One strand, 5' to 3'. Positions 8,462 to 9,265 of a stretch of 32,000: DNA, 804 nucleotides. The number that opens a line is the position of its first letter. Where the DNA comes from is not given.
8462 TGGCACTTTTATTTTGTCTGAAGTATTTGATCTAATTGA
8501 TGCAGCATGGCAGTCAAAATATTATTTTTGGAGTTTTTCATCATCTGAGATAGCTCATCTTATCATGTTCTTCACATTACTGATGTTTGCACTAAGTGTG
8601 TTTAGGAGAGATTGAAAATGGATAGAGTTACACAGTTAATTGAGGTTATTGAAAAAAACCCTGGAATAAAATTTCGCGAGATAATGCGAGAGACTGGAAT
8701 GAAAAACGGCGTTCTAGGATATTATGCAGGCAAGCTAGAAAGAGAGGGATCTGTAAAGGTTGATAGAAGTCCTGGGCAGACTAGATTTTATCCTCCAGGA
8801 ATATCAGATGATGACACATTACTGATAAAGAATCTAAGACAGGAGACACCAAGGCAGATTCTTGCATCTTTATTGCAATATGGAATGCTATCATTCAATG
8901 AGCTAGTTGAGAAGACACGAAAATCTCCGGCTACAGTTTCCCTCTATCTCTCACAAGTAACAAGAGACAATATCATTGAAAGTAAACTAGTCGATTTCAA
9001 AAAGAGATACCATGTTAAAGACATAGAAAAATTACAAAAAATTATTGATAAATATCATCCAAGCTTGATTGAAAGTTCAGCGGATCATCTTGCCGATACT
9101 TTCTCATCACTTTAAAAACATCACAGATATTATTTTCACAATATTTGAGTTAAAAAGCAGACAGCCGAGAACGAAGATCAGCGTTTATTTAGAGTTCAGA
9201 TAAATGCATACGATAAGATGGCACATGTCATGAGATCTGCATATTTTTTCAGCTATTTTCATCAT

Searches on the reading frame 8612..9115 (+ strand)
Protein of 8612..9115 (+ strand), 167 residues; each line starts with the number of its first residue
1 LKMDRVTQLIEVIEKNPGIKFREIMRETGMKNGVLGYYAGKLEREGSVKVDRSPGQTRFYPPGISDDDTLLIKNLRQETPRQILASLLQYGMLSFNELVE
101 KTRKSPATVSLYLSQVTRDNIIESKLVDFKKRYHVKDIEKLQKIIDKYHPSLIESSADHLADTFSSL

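Call 5: search_protein_families(library=pfam, proteins=[window:8612-9115:+], max_evalue=0.01)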
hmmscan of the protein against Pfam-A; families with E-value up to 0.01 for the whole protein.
window:8612-9115:+ (167 aa): 7 families
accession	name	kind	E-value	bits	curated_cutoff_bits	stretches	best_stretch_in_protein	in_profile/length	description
PF13412.12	HTH_24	-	8.2e-12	44.9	21.9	2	8-46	7-45/48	Winged helix-turn-helix DNA-binding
PF24266.1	HTH_HVO_0163_N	-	4.9e-10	39.8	31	1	7-66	5-64/70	HVO_0163, N-terminal HTH domain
PF01022.26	HTH_5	-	1.8e-06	28.2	22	1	81-123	5-46/47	Bacterial regulatory protein, arsR family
PF12802.13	MarR_2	-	3.6e-06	27.5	27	1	8-58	9-60/61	MarR family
PF09339.16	HTH_IclR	-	0.0013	18.9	22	0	4-51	3-51/52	IclR helix-turn-helix domain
PF18814.6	PBECR5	-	0.0025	18.1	25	1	94-165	132-201/239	phage-Barnase-EndoU-ColicinE5/D-RelE like nuclease5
PF01047.28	MarR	-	0.0026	18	24.6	0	12-55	11-54/59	MarR family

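Call 18: find_homologous_proteins(query=window:8618-9112:+, max_evalue=0.00001)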
Query seq(165 aa) (165 aa): 491 proteins with E <= 0.00001 among 523 candidates; the best 120 are listed.
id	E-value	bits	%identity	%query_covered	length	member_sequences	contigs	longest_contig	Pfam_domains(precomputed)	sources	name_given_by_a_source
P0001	1.3e-98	345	98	100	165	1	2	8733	PF13412.13,PF01022.27,PF12802.14,PF24266.2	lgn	-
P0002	5.6e-97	340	95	100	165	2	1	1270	PF13412.13,PF01022.27,PF12802.14,PF24266.2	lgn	-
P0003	6.5e-96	336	94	100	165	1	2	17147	PF13412.13,PF01022.27,PF24266.2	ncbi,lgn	ncbi:MAG: winged helix-turn-helix transcriptional regulator [Nitrosotalea sp.]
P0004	3.3e-95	334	95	100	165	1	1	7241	PF13412.13,PF01022.27,PF12802.14,PF24266.2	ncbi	ncbi:MAG: winged helix-turn-helix transcriptional regulator [Nitrosotalea sp.]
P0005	4.6e-95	334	95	100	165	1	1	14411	PF13412.13,PF01022.27,PF24266.2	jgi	jgi:predicted transcriptional regulator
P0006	9.8e-95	332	93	100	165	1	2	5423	PF13412.13,PF01022.27,PF12802.14,PF24266.2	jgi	jgi:predicted transcriptional regulator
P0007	3.3e-93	328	91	100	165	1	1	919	PF01047.29,PF13412.13,PF01022.27,PF12802.14,PF24266.2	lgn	-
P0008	3.6e-93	327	93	100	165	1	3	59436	PF13412.13,PF01022.27,PF24266.2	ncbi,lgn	-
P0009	1.2e-92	326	89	100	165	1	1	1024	PF13412.13,PF01022.27,PF12802.14,PF24266.2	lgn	-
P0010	2.4e-92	325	92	100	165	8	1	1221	PF13412.13,PF01022.27,PF24266.2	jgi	jgi:predicted transcriptional regulator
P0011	7.9e-92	323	90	100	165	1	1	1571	PF13412.13,PF01022.27,PF12802.14,PF24266.2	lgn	-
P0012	5.4e-91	320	90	100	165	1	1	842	PF13412.13,PF01022.27,PF24266.2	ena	-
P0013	2.1e-90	318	90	100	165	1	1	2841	PF13412.13,PF01022.27,PF24266.2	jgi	-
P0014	3.8e-90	318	91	100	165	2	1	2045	PF13412.13,PF01022.27,PF12802.14,PF24266.2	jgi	jgi:predicted transcriptional regulator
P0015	1.4e-89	316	89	100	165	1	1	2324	PF01047.29,PF13412.13,PF01022.27,PF12802.14,PF24266.2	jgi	-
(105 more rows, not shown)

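Call 25: search_protein_representatives(protein=window:8618-9112:+)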
Query: 165 residues. Proteins with E-value up to 0.001 (for the whole library): 1485; up to 1e-10: 216; up to 1e-30: 11. The best 150 are listed.
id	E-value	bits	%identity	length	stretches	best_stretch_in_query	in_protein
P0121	2.4e-54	199.7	68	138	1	28-164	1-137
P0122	4.6e-40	153.3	46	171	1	2-165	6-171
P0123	1.2e-39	152.0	46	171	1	3-164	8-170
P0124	9.0e-37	142.6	44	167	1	7-165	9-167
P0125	2.8e-36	141.0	42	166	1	7-165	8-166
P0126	3.5e-36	140.7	46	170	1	2-165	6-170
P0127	3.5e-36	140.7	46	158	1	10-165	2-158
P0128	3.0e-33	131.2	43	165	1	3-165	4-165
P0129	3.9e-33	130.8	41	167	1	4-164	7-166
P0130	3.2e-32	127.9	43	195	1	3-158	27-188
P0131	8.9e-31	123.2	40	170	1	3-165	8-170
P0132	1.5e-30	122.5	46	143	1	3-133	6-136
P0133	1.2e-29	119.5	39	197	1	7-163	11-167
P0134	8.7e-29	116.7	40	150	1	2-147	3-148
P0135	1.9e-27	112.4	47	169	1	9-142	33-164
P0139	4.9e-25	104.5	36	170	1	3-165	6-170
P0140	9.3e-25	103.6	34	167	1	10-164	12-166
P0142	1.4e-24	103.0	34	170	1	4-162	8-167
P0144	1.5e-24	103.0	35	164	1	1-160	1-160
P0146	3.2e-23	98.6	29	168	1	3-163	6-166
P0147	1.2e-22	96.8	36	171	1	3-163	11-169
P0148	2.3e-22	95.9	34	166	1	5-152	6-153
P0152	1.6e-21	93.2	32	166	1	2-163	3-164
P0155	6.8e-21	91.1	33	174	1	5-164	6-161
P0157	1.3e-20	90.2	32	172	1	3-163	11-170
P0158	1.4e-20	90.1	32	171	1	9-163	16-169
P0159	1.6e-20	89.9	42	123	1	5-113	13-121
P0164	6.2e-20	88.0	30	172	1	3-164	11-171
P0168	5.9e-19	84.8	28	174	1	6-163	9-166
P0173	3.7e-18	82.2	31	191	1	6-162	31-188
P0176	7.4e-18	81.2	33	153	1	6-146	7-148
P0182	2.5e-17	79.5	35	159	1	6-150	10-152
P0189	7.9e-17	77.9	37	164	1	8-121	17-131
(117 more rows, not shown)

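Call 26: list_cluster_members(proteins=[P0122, P0123, P0124, P0125, P0126, P0128, P0129, P0131, P0139, P0140])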
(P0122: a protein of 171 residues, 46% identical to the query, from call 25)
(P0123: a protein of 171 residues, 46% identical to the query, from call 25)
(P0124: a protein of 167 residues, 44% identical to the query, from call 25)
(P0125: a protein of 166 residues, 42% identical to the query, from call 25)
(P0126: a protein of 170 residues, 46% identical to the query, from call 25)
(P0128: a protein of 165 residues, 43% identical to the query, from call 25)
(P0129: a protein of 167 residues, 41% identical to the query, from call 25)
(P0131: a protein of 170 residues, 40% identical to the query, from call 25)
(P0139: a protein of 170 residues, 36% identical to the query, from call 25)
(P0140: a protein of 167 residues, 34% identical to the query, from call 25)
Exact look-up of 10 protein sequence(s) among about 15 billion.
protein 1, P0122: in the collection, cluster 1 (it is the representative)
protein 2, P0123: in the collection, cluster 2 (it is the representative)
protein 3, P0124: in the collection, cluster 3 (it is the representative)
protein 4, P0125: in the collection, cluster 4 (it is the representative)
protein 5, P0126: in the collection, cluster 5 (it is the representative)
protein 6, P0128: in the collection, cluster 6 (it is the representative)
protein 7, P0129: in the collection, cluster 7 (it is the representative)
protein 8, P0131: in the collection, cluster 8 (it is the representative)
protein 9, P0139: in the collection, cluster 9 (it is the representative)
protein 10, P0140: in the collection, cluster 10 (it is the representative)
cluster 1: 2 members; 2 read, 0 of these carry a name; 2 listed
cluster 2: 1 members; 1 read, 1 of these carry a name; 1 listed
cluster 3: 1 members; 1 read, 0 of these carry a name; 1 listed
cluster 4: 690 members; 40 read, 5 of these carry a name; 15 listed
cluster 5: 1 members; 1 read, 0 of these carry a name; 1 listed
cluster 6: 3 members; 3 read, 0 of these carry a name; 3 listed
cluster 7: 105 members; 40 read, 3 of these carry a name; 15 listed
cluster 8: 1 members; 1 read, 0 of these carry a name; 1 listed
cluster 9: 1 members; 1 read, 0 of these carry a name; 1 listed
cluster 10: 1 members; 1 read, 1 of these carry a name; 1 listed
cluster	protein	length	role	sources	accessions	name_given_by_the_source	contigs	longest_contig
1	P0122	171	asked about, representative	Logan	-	-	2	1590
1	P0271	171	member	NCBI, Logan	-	-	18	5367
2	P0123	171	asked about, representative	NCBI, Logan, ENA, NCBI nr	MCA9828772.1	MAG: winged helix-turn-helix transcriptional regulator [Nitrosopumilus sp.] | winged helix-turn-helix transcriptional regulator [Nitrosopumilus sp.]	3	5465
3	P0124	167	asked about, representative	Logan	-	-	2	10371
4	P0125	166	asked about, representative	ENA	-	-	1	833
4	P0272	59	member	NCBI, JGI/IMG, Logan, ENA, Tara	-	hypothetical protein | strand:- start:1876 stop:2055 length:180 start_codon:yes stop_codon:yes gene_type:complete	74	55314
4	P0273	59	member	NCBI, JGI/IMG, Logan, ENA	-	hypothetical protein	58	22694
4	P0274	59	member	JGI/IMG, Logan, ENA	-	hypothetical protein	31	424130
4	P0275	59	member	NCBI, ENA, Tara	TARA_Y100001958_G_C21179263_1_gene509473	strand:+ start:703 stop:882 length:180 start_codon:yes stop_codon:yes gene_type:complete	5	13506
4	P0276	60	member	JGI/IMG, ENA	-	hypothetical protein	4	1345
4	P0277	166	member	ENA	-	-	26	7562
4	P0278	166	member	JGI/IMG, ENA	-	-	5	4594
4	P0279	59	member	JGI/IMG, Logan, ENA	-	-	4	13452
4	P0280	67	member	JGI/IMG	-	-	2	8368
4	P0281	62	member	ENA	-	-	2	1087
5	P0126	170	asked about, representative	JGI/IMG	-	-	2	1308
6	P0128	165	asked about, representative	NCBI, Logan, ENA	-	-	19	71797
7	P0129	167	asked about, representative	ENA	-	-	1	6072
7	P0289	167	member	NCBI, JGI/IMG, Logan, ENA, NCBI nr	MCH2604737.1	MAG: winged helix-turn-helix transcriptional regulator [Candidatus Nitrosopelagicus sp.] | winged helix-turn-helix transcriptional regulator [Candidatus Nitrosopelagicus sp.]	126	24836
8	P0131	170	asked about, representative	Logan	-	-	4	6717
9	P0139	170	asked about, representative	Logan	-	-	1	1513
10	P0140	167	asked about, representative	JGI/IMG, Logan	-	predicted transcriptional regulator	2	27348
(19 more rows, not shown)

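Call 27: find_encoding_contigs(protein=P0128, flank=8000, max_places=2)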
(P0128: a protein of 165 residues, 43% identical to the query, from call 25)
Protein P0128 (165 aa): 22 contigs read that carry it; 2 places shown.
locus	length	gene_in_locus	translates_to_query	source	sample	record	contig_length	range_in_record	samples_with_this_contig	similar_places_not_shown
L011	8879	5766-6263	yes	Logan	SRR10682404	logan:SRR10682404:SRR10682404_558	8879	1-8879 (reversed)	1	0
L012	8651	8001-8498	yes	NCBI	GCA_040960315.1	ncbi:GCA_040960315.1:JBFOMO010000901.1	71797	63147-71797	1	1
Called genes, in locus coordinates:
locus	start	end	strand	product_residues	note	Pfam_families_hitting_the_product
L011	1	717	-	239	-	?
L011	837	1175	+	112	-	PF02416:TatA_B_E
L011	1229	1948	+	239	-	PF01555:N6_N4_Mtase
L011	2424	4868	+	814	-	PF00270:DEAD, PF04851:ResIII (weak), PF00271:Helicase_C, PF09369:MZB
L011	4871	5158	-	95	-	-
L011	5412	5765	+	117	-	-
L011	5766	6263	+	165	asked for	PF12802:MarR_2 (faint), PF13412:HTH_24 (faint), PF24266:HTH_HVO_0163_N (weak), PF01022:HTH_5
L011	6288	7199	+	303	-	PF00127:Copper-bind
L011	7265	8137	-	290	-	PF01545:Cation_efflux, PF16916:ZT_dimer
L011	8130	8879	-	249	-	?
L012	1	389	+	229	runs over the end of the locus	PF01209:Ubie_methyltran, PF13489:Methyltransf_23 (weak), PF13649:Methyltransf_25, PF13847:Methyltransf_31, PF08241:Methyltransf_11, PF08242:Methyltransf_12 (weak)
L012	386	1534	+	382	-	PF07690:MFS_1, PF06779:MFS_4, PF07690:MFS_1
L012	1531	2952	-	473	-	-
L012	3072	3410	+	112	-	PF02416:TatA_B_E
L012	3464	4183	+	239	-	PF01555:N6_N4_Mtase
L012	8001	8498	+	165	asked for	PF12802:MarR_2 (faint), PF13412:HTH_24 (faint), PF24266:HTH_HVO_0163_N (weak), PF01022:HTH_5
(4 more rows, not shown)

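Call 28: find_encoding_contigs(protein=P0289, flank=8000, max_places=2)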
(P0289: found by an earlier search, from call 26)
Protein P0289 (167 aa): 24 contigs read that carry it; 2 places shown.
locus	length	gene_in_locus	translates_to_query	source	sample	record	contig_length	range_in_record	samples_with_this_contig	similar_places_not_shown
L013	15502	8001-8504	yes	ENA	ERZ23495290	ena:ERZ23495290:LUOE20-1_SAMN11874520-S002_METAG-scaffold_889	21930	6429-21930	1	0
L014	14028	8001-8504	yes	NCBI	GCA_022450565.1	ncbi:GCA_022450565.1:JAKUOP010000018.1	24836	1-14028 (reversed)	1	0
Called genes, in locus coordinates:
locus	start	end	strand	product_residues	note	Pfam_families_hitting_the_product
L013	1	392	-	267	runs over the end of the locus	PF00696:AA_kinase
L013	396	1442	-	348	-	PF01118:Semialdhyde_dh, PF22698:Semialdhyde_dhC_1, PF02774:Semialdhyde_dhC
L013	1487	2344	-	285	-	PF22626:LysX_preATP_grasp, PF14397:ATPgrasp_ST (weak), PF02655:ATP-grasp_3, PF02955:GSH-S_ATP, PF08443:RimK, PF02222:ATP-grasp (weak)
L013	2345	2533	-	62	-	PF21344:Zn_ribbon_LysW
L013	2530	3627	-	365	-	PF00764:Arginosuc_synth, PF20979:Arginosuc_syn_C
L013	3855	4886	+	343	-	PF13379:NMT1_2, PF09084:NMT1, PF12974:Phosphonate-bd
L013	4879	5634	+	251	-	PF00005:ABC_tran, PF13304:AAA_21 (weak)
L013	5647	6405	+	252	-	PF00528:BPD_transp_1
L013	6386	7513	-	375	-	PF07690:MFS_1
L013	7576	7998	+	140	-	-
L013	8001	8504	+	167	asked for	PF01047:MarR (faint), PF12802:MarR_2 (faint), PF13412:HTH_24 (weak), PF24266:HTH_HVO_0163_N (weak), PF13601:HTH_34 (faint), PF01022:HTH_5, PF13412:HTH_24 (weak)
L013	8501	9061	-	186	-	PF00293:NUDIX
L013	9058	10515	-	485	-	-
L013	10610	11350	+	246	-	PF02219:MTHFR (weak)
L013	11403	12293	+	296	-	PF02574:S-methyl_trans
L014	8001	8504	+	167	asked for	PF01047:MarR (faint), PF12802:MarR_2 (faint), PF13412:HTH_24 (weak), PF24266:HTH_HVO_0163_N (weak), PF13601:HTH_34 (faint), PF01022:HTH_5, PF13412:HTH_24 (weak)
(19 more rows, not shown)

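Call 33: list_cluster_members(proteins=[P0142, P0144, P0146, P0147, P0152, P0155, P0157, P0158, P0164, P0168])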
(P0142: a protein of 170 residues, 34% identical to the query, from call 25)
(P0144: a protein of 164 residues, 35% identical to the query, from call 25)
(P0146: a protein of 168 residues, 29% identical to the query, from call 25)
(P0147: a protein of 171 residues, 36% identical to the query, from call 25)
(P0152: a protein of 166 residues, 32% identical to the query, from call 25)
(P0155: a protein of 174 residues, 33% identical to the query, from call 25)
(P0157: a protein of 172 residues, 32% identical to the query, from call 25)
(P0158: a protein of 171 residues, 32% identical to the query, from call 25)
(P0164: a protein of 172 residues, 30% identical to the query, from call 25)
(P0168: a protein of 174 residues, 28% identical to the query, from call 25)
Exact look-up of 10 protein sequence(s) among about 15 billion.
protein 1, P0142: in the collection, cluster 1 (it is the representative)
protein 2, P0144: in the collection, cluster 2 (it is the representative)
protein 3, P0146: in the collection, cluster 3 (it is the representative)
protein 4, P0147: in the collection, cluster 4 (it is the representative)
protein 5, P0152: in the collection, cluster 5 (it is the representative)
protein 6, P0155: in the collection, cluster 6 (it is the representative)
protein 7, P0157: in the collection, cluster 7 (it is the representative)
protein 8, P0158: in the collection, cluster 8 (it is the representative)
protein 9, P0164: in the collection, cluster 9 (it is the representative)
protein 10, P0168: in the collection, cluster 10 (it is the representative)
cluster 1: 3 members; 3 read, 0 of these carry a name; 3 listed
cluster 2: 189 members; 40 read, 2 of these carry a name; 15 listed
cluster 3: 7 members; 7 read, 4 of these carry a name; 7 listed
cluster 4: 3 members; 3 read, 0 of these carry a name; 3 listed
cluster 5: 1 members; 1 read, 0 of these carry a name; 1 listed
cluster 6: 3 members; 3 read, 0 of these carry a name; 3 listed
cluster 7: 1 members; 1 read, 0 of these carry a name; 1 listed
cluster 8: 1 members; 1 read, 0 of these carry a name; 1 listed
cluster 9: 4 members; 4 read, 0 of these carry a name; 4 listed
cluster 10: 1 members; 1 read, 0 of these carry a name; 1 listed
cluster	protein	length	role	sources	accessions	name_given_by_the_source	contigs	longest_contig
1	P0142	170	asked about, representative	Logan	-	-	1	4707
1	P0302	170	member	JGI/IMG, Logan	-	-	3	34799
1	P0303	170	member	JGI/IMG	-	-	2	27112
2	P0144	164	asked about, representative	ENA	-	-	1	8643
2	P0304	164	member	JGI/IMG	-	predicted transcriptional regulator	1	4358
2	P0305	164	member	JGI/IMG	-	predicted transcriptional regulator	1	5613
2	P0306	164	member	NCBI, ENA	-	-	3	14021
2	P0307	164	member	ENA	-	-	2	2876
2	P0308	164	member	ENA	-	-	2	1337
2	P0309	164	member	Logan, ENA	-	-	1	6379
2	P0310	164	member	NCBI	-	-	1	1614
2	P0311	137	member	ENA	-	-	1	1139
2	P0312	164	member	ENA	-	-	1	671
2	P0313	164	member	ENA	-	-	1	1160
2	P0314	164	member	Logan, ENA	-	-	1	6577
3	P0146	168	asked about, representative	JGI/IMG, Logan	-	predicted transcriptional regulator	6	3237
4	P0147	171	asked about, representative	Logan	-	-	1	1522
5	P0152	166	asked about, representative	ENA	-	-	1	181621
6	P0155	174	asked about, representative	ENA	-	-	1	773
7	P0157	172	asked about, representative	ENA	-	-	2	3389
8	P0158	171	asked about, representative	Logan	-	-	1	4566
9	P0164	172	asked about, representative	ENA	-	-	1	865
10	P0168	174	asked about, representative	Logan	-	-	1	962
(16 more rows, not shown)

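Call 35: find_encoding_contigs(protein=P0148, flank=10000, max_places=3)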
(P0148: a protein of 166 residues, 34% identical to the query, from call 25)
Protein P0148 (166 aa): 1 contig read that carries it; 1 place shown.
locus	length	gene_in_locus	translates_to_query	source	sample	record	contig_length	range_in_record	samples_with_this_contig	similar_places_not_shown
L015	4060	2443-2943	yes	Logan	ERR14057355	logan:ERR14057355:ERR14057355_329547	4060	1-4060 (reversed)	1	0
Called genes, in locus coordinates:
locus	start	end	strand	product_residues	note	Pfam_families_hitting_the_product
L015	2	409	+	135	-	?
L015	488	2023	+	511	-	-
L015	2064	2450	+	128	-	-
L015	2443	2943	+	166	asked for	PF01022:HTH_5 (faint), PF01047:MarR (weak), PF09339:HTH_IclR (faint), PF12802:MarR_2 (faint), PF12840:HTH_20 (faint), PF13412:HTH_24, PF24266:HTH_HVO_0163_N (weak)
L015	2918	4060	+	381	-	?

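Call 36: find_encoding_contigs(protein=P0152, flank=10000, max_places=2)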
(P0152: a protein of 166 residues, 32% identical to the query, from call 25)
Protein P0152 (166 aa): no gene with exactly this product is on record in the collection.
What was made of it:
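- Tried and rejected: One look-up (P0152) found nothing (call 36).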

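Call 40: find_homologous_proteins(query=P0148, max_evalue=1e-10)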
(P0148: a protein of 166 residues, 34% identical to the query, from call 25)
Query P0148 (166 aa): 45 proteins with E <= 1e-10 among 142 candidates.
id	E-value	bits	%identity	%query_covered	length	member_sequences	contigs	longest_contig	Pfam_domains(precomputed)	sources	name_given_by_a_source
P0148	1.3e-102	358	100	100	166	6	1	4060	PF01047.29,PF12840.14,PF13412.13,PF01022.27,PF09339.17,PF12802.14,PF24266.2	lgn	-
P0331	2.3e-70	253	70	100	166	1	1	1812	PF01047.29,PF12840.14,PF13412.13,PF01022.27,PF13601.13,PF09339.17,PF12802.14,PF24266.2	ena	-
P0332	6.7e-70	252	72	100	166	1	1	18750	PF01047.29,PF12840.14,PF13412.13,PF01022.27,PF13601.13,PF09339.17,PF12802.14,PF24266.2,PF01726.23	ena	-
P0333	7.7e-70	252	70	100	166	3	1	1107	PF01047.29,PF12840.14,PF13412.13,PF01022.27,PF13601.13,PF09339.17,PF12802.14,PF24266.2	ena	-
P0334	1.8e-68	247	70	100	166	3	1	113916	PF01047.29,PF12840.14,PF13412.13,PF01022.27,PF13601.13,PF09339.17,PF12802.14,PF24266.2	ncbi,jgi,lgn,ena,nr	ncbi:MAG: ArsR family transcriptional regulator [Thaumarchaeota archaeon]|nr:ArsR family transcripti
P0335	9.1e-67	242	68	100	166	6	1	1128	PF01047.29,PF13412.13,PF01022.27,PF09339.17,PF12802.14,PF24266.2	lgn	-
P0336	1.9e-66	241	67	100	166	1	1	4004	PF13412.13,PF01022.27,PF09339.17,PF12802.14,PF24266.2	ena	-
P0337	1.4e-65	238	69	100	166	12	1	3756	PF01047.29,PF12840.14,PF13412.13,PF01022.27,PF13601.13,PF09339.17,PF12802.14,PF24266.2,PF24034.2,PF01726.23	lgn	-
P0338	1.4e-64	235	66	100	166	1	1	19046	PF01047.29,PF12840.14,PF13412.13,PF01022.27,PF13601.13,PF09339.17,PF12802.14,PF24266.2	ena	-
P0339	4.4e-64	233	66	100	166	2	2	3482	PF01047.29,PF12840.14,PF13412.13,PF01022.27,PF13601.13,PF09339.17,PF12802.14,PF24266.2,PF01726.23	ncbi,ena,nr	ncbi:MAG: ArsR family transcriptional regulator [Nitrosopumilaceae archaeon]|nr:ArsR family transcri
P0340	1.1e-63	232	67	100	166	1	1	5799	PF01047.29,PF12840.14,PF13412.13,PF01022.27,PF13601.13,PF09339.17,PF12802.14,PF24266.2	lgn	-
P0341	1.1e-62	228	83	81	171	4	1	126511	PF01047.29,PF12840.14,PF13412.13,PF01022.27,PF09339.17,PF12802.14,PF24266.2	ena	-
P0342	6.6e-62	226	66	100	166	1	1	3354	PF01047.29,PF13412.13,PF01022.27,PF09339.17,PF24266.2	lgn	-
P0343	6.7e-61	223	62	100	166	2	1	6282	PF01047.29,PF12840.14,PF13412.13,PF01022.27,PF13601.13,PF09339.17,PF12802.14,PF24266.2,PF24034.2,PF01726.23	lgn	-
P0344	2.1e-60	221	65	100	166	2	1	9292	PF01047.29,PF12840.14,PF13412.13,PF01022.27,PF13601.13,PF09339.17,PF12802.14,PF24266.2,PF01726.23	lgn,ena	-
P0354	7.4e-40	154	49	99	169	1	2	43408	PF13412.13,PF01022.27,PF24266.2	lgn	-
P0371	1.0e-25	108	43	86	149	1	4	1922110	PF01022.27,PF24266.2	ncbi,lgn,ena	-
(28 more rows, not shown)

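Call 41: list_cluster_members(proteins=[P0152, P0176, P0155, P0159, P0173, P0182, P0189, P0334, P0371, P0354])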
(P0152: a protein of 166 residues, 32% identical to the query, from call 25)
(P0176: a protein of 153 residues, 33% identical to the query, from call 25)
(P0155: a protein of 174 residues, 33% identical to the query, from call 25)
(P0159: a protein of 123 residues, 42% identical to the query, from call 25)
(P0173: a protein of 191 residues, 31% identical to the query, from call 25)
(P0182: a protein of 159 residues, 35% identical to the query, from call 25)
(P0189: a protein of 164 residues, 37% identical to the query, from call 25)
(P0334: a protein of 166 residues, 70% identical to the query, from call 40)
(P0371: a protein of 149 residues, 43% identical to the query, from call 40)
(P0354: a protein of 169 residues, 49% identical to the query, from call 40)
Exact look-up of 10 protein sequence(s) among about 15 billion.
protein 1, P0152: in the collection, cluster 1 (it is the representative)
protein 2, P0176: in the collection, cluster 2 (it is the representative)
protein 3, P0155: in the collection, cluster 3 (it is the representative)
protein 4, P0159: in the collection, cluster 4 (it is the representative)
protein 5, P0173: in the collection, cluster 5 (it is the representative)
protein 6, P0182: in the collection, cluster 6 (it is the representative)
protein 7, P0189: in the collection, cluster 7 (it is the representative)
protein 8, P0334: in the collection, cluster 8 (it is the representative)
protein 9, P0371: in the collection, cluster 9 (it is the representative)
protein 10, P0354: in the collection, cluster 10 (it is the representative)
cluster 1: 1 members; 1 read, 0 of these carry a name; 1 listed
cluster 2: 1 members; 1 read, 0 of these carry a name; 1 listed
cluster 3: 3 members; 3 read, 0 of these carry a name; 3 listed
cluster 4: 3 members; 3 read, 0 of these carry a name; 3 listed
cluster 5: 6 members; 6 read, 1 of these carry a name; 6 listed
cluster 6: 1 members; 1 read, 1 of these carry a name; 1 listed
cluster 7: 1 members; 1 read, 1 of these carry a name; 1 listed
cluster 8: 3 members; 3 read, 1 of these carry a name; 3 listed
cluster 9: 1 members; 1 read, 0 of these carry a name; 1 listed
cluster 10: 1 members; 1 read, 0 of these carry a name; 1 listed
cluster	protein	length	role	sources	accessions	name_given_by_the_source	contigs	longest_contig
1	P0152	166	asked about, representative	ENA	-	-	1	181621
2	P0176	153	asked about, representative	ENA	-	-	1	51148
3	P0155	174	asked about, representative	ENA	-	-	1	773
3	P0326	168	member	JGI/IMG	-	-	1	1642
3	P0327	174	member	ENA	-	-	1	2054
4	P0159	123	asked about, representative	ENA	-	-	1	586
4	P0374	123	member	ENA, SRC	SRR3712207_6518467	-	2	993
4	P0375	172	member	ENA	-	-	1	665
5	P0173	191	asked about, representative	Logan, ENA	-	-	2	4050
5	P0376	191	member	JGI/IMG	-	predicted transcriptional regulator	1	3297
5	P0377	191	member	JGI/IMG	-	-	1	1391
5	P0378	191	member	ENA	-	-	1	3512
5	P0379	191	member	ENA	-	-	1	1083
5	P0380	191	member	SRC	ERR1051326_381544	-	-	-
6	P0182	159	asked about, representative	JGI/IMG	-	predicted transcriptional regulator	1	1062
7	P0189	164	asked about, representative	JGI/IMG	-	predicted transcriptional regulator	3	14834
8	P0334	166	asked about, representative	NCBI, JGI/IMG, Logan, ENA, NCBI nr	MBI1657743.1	MAG: ArsR family transcriptional regulator [Thaumarchaeota archaeon] | ArsR family transcriptional regulator [Nitrososphaerota archaeon]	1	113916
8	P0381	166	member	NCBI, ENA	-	-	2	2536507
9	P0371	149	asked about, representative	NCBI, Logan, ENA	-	-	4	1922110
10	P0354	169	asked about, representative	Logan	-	-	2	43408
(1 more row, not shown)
